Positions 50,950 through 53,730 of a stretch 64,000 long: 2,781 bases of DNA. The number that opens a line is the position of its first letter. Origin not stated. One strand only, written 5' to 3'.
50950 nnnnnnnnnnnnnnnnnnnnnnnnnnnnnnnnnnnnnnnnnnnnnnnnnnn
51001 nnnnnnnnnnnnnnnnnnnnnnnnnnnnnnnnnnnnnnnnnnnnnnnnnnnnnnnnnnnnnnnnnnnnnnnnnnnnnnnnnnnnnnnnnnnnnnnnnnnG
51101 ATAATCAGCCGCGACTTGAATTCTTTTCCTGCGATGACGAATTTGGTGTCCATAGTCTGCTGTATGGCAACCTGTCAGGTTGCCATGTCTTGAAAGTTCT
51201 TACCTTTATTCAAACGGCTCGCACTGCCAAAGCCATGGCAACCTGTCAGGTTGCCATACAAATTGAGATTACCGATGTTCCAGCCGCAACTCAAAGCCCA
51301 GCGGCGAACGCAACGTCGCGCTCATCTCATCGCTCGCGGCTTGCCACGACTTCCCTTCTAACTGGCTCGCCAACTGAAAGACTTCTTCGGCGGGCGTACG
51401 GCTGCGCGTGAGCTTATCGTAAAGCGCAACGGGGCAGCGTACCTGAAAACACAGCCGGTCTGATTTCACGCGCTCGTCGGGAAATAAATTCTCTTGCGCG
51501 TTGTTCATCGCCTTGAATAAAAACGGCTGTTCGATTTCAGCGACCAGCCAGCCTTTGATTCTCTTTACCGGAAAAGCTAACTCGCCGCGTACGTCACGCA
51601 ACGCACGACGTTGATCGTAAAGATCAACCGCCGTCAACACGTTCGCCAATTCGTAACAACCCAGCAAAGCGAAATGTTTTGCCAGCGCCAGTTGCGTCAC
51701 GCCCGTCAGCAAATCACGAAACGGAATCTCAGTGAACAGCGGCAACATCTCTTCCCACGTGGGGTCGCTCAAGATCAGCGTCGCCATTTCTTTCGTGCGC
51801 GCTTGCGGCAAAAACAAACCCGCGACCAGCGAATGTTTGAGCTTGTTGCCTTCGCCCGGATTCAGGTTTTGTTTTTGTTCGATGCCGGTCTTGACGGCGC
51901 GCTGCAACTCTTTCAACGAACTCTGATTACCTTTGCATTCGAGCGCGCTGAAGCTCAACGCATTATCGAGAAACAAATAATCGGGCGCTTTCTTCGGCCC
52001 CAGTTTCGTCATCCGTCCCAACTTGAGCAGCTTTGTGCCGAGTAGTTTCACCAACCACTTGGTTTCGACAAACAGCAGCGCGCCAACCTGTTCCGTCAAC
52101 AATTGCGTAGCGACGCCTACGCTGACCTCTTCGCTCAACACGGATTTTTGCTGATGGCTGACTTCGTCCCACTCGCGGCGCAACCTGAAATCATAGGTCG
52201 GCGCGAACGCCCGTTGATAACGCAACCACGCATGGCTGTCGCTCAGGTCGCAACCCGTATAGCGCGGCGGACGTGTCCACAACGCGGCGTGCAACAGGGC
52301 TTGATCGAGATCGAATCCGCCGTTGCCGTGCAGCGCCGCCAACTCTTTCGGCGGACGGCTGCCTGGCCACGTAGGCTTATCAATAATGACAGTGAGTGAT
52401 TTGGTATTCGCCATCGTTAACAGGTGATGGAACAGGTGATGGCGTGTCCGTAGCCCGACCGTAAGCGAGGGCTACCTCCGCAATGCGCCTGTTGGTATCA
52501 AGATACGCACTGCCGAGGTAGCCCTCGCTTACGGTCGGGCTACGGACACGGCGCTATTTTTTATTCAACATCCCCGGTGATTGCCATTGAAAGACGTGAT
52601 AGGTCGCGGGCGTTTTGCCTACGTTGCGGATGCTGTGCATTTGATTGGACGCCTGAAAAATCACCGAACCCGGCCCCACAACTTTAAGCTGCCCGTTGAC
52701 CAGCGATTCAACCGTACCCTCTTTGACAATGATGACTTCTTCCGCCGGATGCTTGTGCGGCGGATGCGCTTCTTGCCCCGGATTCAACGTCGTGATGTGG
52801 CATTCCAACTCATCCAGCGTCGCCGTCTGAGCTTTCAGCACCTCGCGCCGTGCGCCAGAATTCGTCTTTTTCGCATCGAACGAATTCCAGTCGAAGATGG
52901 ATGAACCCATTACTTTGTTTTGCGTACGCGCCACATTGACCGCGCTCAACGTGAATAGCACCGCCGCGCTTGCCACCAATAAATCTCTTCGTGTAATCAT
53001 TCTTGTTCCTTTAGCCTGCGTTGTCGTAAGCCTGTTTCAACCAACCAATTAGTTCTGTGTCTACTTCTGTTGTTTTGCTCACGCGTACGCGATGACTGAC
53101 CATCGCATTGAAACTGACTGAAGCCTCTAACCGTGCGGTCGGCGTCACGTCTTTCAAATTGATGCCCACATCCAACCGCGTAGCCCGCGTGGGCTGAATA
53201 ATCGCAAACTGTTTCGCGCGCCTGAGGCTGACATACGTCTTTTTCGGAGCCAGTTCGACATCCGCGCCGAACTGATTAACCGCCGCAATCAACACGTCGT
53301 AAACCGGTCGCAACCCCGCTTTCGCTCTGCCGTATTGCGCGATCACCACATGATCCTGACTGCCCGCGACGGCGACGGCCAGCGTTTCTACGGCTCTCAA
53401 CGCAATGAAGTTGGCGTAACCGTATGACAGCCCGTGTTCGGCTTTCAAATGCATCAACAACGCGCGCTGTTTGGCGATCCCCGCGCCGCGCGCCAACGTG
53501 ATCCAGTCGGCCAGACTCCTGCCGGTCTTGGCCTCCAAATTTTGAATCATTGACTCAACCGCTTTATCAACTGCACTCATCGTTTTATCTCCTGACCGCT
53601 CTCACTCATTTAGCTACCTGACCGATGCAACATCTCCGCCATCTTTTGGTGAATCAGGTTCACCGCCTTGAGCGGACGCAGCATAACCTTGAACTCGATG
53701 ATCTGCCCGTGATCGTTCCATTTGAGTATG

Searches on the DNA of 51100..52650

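Call 58: search_rna_families(source=window, start=51100, end=52650, threshold=evalue, max_evalue=1)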
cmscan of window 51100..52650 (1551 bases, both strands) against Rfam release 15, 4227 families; matches with E-value up to 1: 8.
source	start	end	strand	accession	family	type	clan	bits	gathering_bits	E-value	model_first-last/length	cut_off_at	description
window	52455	52538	-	RF03316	mir-1263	Gene; miRNA;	-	58.3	95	2.2e-10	1-84/84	no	mir-1263 microRNA precursor family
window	52458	52534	-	RF03787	mir-2010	Gene; miRNA;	-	33.8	66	0.00075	1-76/76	no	mir-2010 microRNA precursor family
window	52461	52532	-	RF03230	mir-967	Gene; miRNA;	-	28.8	70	0.0055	1-90/90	no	mir-967 microRNA precursor family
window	51153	51271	-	RF04223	MIR2619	Gene; miRNA;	-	23.8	113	0.006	1-202/202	no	MIR2619 microRNA precursor family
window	52443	52551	+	RF03332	mir-2237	Gene; miRNA;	-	21.6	70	0.25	1-91/91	no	mir-2237 microRNA precursor family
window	51171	51250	+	RF03912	mir-4659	Gene; miRNA;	-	21.2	92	0.32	1-73/73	no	mir-4659 microRNA precursor family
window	52406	52542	-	RF02571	Mcr7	Gene; sRNA;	-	20.8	380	0.015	1-351/351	no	mcr7 sRNA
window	51171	51250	-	RF03912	mir-4659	Gene; miRNA;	-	20.6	92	0.48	1-73/73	no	mir-4659 microRNA precursor family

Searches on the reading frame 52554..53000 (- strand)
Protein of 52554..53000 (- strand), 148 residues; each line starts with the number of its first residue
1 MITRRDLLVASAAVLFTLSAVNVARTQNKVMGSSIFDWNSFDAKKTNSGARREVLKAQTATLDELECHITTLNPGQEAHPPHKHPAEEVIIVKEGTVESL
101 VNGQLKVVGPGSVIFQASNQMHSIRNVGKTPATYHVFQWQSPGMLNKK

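Call 15: search_protein_families(library=pfam, proteins=[window:52554-53000:-], max_evalue=0.01)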
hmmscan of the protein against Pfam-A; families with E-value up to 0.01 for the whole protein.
window:52554-53000:- (148 aa): 6 families
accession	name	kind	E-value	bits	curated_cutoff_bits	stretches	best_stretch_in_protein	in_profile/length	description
PF07883.17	Cupin_2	-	8.7e-15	54.6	27.2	1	69-134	2-66/70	Cupin domain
PF02311.25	AraC_binding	-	4.4e-07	30.2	21.1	1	76-137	13-74/135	AraC-like ligand binding domain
PF16867.11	DMSP_lyase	-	0.00034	20.8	27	1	78-131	107-159/162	Dimethlysulfonioproprionate lyase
PF00190.28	Cupin_1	-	0.00041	20.4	22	1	78-139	45-115/151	Cupin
PF01050.24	MannoseP_isomer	-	0.00083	20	23.6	1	70-133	33-96/116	Mannose-6-phosphate isomerase C-terminal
PF02041.22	Auxin_BP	-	0.0024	18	21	1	59-100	38-78/167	Auxin binding protein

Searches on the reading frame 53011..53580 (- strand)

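Call 15: search_protein_families(library=pfam, proteins=[window:53011-53580:-], max_evalue=0.01)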
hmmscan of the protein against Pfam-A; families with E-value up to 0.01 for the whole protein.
window:53011-53580:- (189 aa): 2 families
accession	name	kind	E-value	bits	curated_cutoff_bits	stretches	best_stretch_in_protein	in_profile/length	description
PF18899.5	DUF5655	-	8.9e-22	77.7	24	1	83-187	5-108/109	Domain of unknown function (DUF5655)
PF14117.11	DUF4287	-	2.6e-16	59.8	27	1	9-60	3-55/60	Domain of unknown function (DUF4287)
